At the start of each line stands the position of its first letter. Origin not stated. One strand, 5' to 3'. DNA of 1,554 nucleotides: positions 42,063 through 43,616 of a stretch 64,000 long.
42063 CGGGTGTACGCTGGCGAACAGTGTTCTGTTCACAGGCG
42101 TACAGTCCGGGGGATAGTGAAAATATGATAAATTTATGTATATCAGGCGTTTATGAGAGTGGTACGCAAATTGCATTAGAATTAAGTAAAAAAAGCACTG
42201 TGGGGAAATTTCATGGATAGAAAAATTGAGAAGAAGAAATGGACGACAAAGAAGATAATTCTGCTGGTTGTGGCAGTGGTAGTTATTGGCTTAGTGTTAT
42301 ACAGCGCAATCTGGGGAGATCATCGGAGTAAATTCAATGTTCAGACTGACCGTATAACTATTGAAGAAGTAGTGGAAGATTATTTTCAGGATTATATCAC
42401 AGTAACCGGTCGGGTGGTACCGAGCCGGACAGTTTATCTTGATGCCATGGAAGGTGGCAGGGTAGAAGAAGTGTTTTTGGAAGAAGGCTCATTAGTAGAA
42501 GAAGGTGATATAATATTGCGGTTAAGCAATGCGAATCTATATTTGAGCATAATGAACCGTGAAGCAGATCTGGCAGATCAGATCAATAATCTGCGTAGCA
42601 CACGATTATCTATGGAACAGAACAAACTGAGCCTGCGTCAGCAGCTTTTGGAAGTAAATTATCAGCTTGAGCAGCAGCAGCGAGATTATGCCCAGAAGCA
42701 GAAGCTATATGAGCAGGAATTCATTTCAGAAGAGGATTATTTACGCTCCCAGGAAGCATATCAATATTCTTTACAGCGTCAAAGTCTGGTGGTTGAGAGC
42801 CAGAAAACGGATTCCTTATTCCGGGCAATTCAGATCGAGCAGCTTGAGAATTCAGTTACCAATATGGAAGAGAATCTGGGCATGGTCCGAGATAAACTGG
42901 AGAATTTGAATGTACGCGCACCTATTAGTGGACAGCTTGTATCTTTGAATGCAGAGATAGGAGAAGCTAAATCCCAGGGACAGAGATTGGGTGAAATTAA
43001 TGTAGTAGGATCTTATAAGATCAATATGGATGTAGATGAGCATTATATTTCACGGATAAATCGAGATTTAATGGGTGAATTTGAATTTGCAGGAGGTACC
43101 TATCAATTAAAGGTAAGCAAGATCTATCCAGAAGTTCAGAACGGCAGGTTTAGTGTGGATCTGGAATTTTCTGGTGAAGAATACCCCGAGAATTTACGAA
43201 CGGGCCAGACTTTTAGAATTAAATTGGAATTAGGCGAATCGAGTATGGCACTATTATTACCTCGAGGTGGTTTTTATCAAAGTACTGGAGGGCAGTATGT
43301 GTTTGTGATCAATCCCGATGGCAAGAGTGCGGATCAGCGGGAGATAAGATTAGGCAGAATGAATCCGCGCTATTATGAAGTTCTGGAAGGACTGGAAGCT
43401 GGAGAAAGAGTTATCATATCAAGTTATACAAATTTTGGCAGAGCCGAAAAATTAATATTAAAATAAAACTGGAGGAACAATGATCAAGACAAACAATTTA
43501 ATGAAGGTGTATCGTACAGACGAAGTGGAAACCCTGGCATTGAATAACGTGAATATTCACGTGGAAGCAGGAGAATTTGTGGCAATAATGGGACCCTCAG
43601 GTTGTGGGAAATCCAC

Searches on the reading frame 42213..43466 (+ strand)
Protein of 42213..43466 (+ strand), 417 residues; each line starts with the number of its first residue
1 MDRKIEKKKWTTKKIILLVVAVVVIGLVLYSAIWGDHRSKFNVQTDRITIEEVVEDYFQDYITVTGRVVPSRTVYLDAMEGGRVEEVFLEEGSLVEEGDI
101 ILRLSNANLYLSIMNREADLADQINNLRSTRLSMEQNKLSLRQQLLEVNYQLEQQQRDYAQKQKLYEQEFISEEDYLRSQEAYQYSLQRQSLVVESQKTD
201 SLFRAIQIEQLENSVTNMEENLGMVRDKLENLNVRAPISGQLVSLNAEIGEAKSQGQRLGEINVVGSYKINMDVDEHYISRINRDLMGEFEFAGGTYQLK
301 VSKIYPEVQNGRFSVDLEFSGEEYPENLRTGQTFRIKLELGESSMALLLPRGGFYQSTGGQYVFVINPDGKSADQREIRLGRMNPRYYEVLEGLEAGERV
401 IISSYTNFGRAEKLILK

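Call 10: search_protein_families(library=pfam, proteins=[window:42213-43466:+])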
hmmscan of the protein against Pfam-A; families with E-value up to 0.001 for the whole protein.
window:42213-43466:+ (417 aa): 3 families
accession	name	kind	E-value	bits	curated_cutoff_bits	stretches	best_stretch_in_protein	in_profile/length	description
PF13437.12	HlyD_3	-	2.2e-10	41.7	22.2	1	234-322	2-96/106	HlyD family secretion protein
PF16576.10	HlyD_D23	-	1.1e-07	31.9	30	1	171-310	51-190/214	Barrel-sandwich domain of CusB or HlyD membrane-fusion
PF13533.13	Biotin_lipoyl_2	-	8.5e-06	25.9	29.8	0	82-104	9-31/32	Biotin-lipoyl like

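Call 56: find_homologous_proteins(query=window:42213-43466:+, max_evalue=1e-20)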
Query window:42213-43466:+ (417 aa): 7737 proteins with E <= 1e-20 among 8000 candidates; the best 120 are listed.
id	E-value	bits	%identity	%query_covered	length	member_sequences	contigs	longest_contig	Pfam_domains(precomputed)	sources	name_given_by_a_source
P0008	5.8e-264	893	100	100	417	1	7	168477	PF25984.1,PF25989.1,PF25967.1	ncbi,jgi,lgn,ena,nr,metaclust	ncbi:MAG: efflux RND transporter periplasmic adaptor subunit [Candidatus Stygibacter australis]|nr:e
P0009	2.4e-260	881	98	100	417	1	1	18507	PF25984.1,PF25989.1,PF25967.1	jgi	-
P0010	6.6e-260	880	98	100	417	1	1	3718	PF25984.1,PF25989.1,PF25967.1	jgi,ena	-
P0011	9.5e-260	879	98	100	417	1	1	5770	PF25984.1,PF25989.1,PF25967.1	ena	-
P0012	1.5e-259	878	98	100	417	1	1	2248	PF25984.1,PF25989.1,PF25967.1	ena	-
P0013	1.8e-259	878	98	100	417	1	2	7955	PF25984.1,PF25989.1,PF25967.1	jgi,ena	-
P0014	1.0e-250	849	95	93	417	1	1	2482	PF25984.1,PF25989.1,PF25967.1,PF25975.1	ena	-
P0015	3.1e-241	818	89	100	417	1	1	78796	PF25984.1,PF25989.1,PF25967.1,PF25975.1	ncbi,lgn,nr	ncbi:MAG: efflux RND transporter periplasmic adaptor subunit [Candidatus Cloacimonetes bacterium]|nr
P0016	4.3e-240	814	89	100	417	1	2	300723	PF25984.1,PF25989.1,PF25967.1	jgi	jgi:HlyD family secretion protein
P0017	3.0e-226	769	100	86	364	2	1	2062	PF25984.1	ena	-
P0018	3.9e-224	762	84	100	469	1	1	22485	PF25984.1,PF25989.1,PF25967.1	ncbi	-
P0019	3.8e-207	706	78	100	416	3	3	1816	PF25984.1,PF25989.1,PF25967.1,PF25917.1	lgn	-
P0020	8.7e-205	698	76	100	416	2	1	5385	PF25984.1,PF25989.1,PF25967.1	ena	-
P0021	8.3e-200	682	74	100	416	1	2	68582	PF25973.1,PF25984.1,PF25989.1,PF25967.1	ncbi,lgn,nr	ncbi:MAG: efflux RND transporter periplasmic adaptor subunit [Ignavibacteriales bacterium]|nr:efflux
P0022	3.8e-177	607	66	100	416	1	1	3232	PF25984.1,PF25989.1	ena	-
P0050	5.9e-172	590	65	100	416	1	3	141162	PF25984.1,PF25989.1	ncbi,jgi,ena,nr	ncbi:MAG: efflux RND transporter periplasmic adaptor subunit [Candidatus Tenebribacter davisii]|jgi:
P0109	5.7e-159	547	61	100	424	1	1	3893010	PF25984.1,PF25967.1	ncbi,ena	-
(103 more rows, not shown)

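Call 57: find_encoding_contigs(protein=P0016, flank=10000, max_places=1)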
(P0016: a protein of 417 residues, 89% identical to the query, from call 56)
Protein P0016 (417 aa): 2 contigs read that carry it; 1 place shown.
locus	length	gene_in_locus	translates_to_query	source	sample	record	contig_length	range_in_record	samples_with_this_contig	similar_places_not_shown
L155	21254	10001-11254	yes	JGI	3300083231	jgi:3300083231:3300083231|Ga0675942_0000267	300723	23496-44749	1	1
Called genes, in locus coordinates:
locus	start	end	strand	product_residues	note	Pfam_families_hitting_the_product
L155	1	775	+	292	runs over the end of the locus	PF01966:HD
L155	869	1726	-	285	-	PF12833:HTH_18, PF00165:HTH_AraC (weak), PF06445:GyrI-like, PF14526:Cass2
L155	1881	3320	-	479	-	PF01523:PmbA_TldD_1st, PF19290:PmbA_TldD_2nd (weak), PF19289:PmbA_TldD_3rd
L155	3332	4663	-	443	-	PF19289:PmbA_TldD_3rd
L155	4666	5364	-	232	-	PF00440:TetR_N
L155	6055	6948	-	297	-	-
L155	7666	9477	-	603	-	PF00672:HAMP, PF00989:PAS, PF13188:PAS_8, PF08447:PAS_3 (weak), PF08448:PAS_4, PF13426:PAS_9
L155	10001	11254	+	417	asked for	PF25984:BSH_YknX (weak), PF25967:RND-MFP_C (weak), PF25989:YknX_C (weak)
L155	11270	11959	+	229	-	PF02463:SMC_N (weak), PF00005:ABC_tran, PF13304:AAA_21 (faint)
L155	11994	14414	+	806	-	PF12704:MacB_PCD, PF02687:FtsX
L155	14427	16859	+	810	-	PF12704:MacB_PCD, PF02687:FtsX, PF12704:MacB_PCD, PF02687:FtsX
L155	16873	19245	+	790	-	PF12704:MacB_PCD, PF02687:FtsX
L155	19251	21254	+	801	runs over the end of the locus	PF12704:MacB_PCD, PF02687:FtsX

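Call 58: find_encoding_contigs(protein=P0050, flank=10000, max_places=1)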
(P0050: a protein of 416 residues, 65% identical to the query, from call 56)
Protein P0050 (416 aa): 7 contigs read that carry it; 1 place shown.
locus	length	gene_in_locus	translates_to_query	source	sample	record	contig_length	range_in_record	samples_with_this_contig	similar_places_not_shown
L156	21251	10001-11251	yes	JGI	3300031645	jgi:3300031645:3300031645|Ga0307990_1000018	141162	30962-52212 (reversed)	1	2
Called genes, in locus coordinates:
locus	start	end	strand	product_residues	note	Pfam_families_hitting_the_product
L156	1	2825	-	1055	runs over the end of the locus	PF00873:ACR_tran, PF03176:MMPL (weak), PF02355:SecD_SecF_C (faint), PF03176:MMPL (weak)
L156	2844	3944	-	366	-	PF00364:Biotin_lipoyl (faint), PF25917:BSH_RND, PF25919:BSH_CusB (weak), PF25973:BSH_CzcB (weak), PF25967:RND-MFP_C, PF25989:YknX_C (weak)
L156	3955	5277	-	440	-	PF02321:OEP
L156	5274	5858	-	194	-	PF03551:PadR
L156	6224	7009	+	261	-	PF01832:Glucosaminidase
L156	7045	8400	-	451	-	PF02518:HATPase_c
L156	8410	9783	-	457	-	PF00072:Response_reg, PF07724:AAA_2 (faint), PF00158:Sigma54_activat, PF14532:Sigma54_activ_2, PF01078:Mg_chelatase (faint), PF07728:AAA_5 (weak), PF25601:AAA_lid_14, PF02954:HTH_8, +1 more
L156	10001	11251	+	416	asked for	PF25984:BSH_YknX (weak), PF25989:YknX_C (weak)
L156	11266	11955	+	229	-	PF02463:SMC_N, PF00005:ABC_tran, PF13304:AAA_21 (faint)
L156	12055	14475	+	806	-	PF12704:MacB_PCD, PF02687:FtsX, PF12704:MacB_PCD, PF02687:FtsX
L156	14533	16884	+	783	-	PF12704:MacB_PCD, PF02687:FtsX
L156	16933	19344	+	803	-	PF12704:MacB_PCD, PF02687:FtsX, PF12704:MacB_PCD, PF02687:FtsX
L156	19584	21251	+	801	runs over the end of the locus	PF12704:MacB_PCD, PF02687:FtsX, PF12704:MacB_PCD (weak), PF02687:FtsX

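Call 59: find_encoding_contigs(protein=P0109, flank=10000, max_places=1)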
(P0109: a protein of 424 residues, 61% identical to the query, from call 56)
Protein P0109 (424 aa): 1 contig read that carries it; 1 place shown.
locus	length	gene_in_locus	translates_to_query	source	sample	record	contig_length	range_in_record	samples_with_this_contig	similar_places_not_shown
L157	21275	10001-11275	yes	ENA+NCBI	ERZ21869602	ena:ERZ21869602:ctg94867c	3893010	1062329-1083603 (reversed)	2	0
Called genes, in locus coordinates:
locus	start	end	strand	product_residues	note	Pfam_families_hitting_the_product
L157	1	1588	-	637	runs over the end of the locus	PF00515:TPR_1 (faint), PF07719:TPR_2 (faint), PF12569:NatA_aux_su (faint), PF12895:ANAPC3 (faint), PF13371:TPR_9 (faint), PF13424:TPR_12 (faint), PF13428:TPR_14 (faint), PF14559:TPR_19 (weak), +7 more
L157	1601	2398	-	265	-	-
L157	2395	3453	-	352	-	PF16125:DUF4837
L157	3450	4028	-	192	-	PF01066:CDP-OH_P_transf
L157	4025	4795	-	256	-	-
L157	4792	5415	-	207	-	PF00005:ABC_tran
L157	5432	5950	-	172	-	PF05175:MTS, PF13649:Methyltransf_25, PF13847:Methyltransf_31 (weak)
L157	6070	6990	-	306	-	PF02445:NadA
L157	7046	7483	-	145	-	PF22769:DCD, PF00692:dUTPase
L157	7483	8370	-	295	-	PF00348:polyprenyl_synt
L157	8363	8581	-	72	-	PF02609:Exonuc_VII_S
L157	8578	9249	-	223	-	PF04263:TPK_catalytic, PF04265:TPK_B1_binding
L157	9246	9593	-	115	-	-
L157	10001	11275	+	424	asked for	PF25984:BSH_YknX (weak), PF25967:RND-MFP_C (weak)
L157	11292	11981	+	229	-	PF02463:SMC_N (weak), PF00005:ABC_tran, PF13304:AAA_21 (faint)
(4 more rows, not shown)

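Call 67: find_homologous_proteins(query=L155:3332-4663:-, max_evalue=1e-30)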
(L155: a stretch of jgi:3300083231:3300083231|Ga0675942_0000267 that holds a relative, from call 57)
Query L155:3332-4663:- (443 aa): 596 proteins with E <= 1e-30 among 8000 candidates; the best 120 are listed.
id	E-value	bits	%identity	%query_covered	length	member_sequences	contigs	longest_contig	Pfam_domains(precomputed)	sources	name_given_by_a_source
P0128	3.8e-294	993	100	100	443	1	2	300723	PF19289.5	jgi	jgi:predicted Zn-dependent protease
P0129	1.7e-269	912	91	100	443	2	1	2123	PF19289.5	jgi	-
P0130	2.6e-266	901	90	100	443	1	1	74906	PF19290.5,PF19289.5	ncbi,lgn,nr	ncbi:MAG: TldD/PmbA family protein [Candidatus Cloacimonetes bacterium]|nr:TldD/PmbA family protein 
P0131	3.3e-262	888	87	100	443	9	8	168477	PF19289.5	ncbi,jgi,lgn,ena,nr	ncbi:MAG: metallopeptidase TldD-related protein [Candidatus Stygibacter australis]|nr:metallopeptida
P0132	7.7e-243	824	82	100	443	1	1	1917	PF19290.5,PF19289.5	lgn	-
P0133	1.2e-241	820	81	100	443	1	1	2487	PF19289.5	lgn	-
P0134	2.6e-237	805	80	100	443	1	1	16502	PF19289.5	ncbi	-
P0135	7.1e-231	784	77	100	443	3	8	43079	PF19289.5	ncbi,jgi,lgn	jgi:PmbA protein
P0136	1.8e-227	773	77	100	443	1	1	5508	PF19289.5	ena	-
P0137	5.3e-215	732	74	100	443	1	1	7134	PF19289.5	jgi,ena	-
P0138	5.5e-214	729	72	100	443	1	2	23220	PF19289.5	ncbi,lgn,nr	ncbi:MAG: TldD/PmbA family protein [Candidatus Cloacimonetes bacterium]|nr:TldD/PmbA family protein 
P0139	1.0e-212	725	72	100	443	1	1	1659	PF19289.5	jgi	jgi:predicted Zn-dependent protease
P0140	5.2e-199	679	69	100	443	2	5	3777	PF19289.5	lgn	-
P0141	8.0e-186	636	63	100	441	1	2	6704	PF19290.5,PF19289.5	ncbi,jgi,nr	ncbi:MAG: TldD/PmbA family protein [Candidatus Cloacimonetes bacterium]|jgi:PmbA protein|nr:TldD/Pmb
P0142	1.9e-185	635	64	100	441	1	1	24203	PF19290.5,PF19289.5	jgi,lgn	-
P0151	6.4e-183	626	63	100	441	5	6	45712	PF19290.5,PF19289.5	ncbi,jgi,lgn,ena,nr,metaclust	ncbi:MAG: TldD/PmbA family protein [Candidatus Tenebribacter burtonii]|jgi:predicted Zn-dependent pr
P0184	1.4e-178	612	61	100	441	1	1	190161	PF19290.5,PF19289.5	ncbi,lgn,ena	-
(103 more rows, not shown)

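Call 68: find_encoding_contigs(protein=P0131, flank=10000, max_places=1)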
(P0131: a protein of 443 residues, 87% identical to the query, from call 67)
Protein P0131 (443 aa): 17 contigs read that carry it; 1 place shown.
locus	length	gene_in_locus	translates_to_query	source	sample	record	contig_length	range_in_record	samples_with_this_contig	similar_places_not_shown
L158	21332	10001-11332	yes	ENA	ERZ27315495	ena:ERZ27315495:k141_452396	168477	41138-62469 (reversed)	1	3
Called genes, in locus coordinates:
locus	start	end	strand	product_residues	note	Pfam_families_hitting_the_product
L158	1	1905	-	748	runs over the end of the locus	PF00317:Ribonuc_red_lgN, PF02867:Ribonuc_red_lgC, PF12637:TSCPD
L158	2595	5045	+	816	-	PF01547:SBP_bac_1, PF00528:BPD_transp_1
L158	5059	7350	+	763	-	PF02449:Glyco_hydro_42 (faint), PF00528:BPD_transp_1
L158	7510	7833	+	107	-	-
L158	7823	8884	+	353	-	PF01381:HTH_3, PF06114:Peptidase_M78 (weak)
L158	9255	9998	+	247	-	PF00440:TetR_N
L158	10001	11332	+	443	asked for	PF19289:PmbA_TldD_3rd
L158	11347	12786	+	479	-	PF01523:PmbA_TldD_1st, PF19290:PmbA_TldD_2nd (weak), PF19289:PmbA_TldD_3rd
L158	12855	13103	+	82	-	-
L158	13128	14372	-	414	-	PF02321:OEP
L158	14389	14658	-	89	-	-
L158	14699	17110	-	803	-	PF12704:MacB_PCD, PF02687:FtsX, PF12704:MacB_PCD, PF02687:FtsX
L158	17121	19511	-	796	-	PF12704:MacB_PCD, PF02687:FtsX, PF12704:MacB_PCD, PF02687:FtsX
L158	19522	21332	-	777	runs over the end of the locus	PF12704:MacB_PCD, PF02687:FtsX, PF12704:MacB_PCD, PF02687:FtsX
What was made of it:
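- An OEP gene ends the cluster (call 68).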

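Call 69: find_encoding_contigs(protein=P0135, flank=10000, max_places=1)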
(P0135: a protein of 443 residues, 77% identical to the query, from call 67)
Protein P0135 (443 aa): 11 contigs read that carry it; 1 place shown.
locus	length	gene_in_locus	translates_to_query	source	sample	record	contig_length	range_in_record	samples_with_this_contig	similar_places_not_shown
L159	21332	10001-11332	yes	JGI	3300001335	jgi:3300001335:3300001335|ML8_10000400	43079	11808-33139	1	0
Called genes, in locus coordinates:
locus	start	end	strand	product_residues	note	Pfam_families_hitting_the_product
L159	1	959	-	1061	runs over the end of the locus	PF00270:DEAD (faint), PF04851:ResIII (weak), PF00176:SNF2-rel_dom (weak), PF00271:Helicase_C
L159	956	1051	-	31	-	-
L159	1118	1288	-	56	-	-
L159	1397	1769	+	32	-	-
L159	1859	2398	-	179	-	-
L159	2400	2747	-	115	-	PF14213:DUF4325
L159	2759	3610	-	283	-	-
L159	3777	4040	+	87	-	-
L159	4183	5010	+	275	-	PF12412:DUF3667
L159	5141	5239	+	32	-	-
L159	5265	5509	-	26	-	-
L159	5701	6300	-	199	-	PF07929:PRiA4_ORF3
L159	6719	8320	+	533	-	PF18962:Por_Secre_tail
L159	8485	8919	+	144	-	-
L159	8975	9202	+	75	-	-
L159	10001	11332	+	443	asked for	PF19289:PmbA_TldD_3rd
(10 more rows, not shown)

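Call 70: find_encoding_contigs(protein=P0151, flank=10000, max_places=1)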
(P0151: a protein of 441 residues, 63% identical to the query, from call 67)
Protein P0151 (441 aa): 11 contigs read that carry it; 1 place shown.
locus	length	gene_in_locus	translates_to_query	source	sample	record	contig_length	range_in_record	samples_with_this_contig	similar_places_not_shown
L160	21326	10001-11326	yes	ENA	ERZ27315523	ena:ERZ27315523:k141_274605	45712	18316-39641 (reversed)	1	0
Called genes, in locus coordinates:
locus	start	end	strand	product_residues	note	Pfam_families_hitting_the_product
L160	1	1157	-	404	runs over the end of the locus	PF00999:Na_H_Exchanger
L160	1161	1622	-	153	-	PF00359:PTS_EIIA_2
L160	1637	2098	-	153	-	PF00571:CBS (weak)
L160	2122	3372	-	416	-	PF01595:CNNM, PF00571:CBS (weak), PF03471:CorC_HlyC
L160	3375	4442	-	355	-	PF03462:PCRF, PF00472:RF-1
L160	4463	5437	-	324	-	PF07136:DUF1385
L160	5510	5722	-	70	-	PF01197:Ribosomal_L31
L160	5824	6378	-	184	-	PF01965:DJ-1_PfpI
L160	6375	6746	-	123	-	-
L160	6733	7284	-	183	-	-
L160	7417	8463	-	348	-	PF13585:CHU_C (weak), PF13860:FlgD_ig (weak), PF18962:Por_Secre_tail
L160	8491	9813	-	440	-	-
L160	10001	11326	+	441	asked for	PF19290:PmbA_TldD_2nd (weak), PF19289:PmbA_TldD_3rd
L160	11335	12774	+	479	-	PF01523:PmbA_TldD_1st, PF19289:PmbA_TldD_3rd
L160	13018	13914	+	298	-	PF00892:EamA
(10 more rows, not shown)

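Call 71: find_encoding_contigs(protein=P0184, flank=10000, max_places=1)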
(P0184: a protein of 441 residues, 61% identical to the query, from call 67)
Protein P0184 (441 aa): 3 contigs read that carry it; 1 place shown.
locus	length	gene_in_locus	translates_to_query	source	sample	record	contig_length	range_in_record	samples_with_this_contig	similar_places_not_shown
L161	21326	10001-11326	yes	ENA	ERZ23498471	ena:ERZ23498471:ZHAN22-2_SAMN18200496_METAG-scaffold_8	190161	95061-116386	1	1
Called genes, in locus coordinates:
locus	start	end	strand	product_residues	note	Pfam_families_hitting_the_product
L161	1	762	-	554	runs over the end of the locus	PF07837:FTCD_N, PF02971:FTCD, PF04961:FTCD_C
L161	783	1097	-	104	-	-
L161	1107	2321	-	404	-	PF00999:Na_H_Exchanger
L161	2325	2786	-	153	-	PF00359:PTS_EIIA_2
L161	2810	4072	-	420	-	PF01595:CNNM, PF00571:CBS (weak), PF03471:CorC_HlyC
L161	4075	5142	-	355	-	PF03462:PCRF, PF00472:RF-1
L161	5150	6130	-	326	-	PF07136:DUF1385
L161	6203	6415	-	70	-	PF01197:Ribosomal_L31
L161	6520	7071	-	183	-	PF01965:DJ-1_PfpI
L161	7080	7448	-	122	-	-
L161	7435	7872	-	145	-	-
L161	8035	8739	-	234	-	PF13860:FlgD_ig (faint)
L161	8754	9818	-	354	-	PF13860:FlgD_ig (weak), PF18962:Por_Secre_tail (faint)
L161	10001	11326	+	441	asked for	PF19290:PmbA_TldD_2nd (faint), PF19289:PmbA_TldD_3rd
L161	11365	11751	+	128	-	PF13366:PDDEXK_3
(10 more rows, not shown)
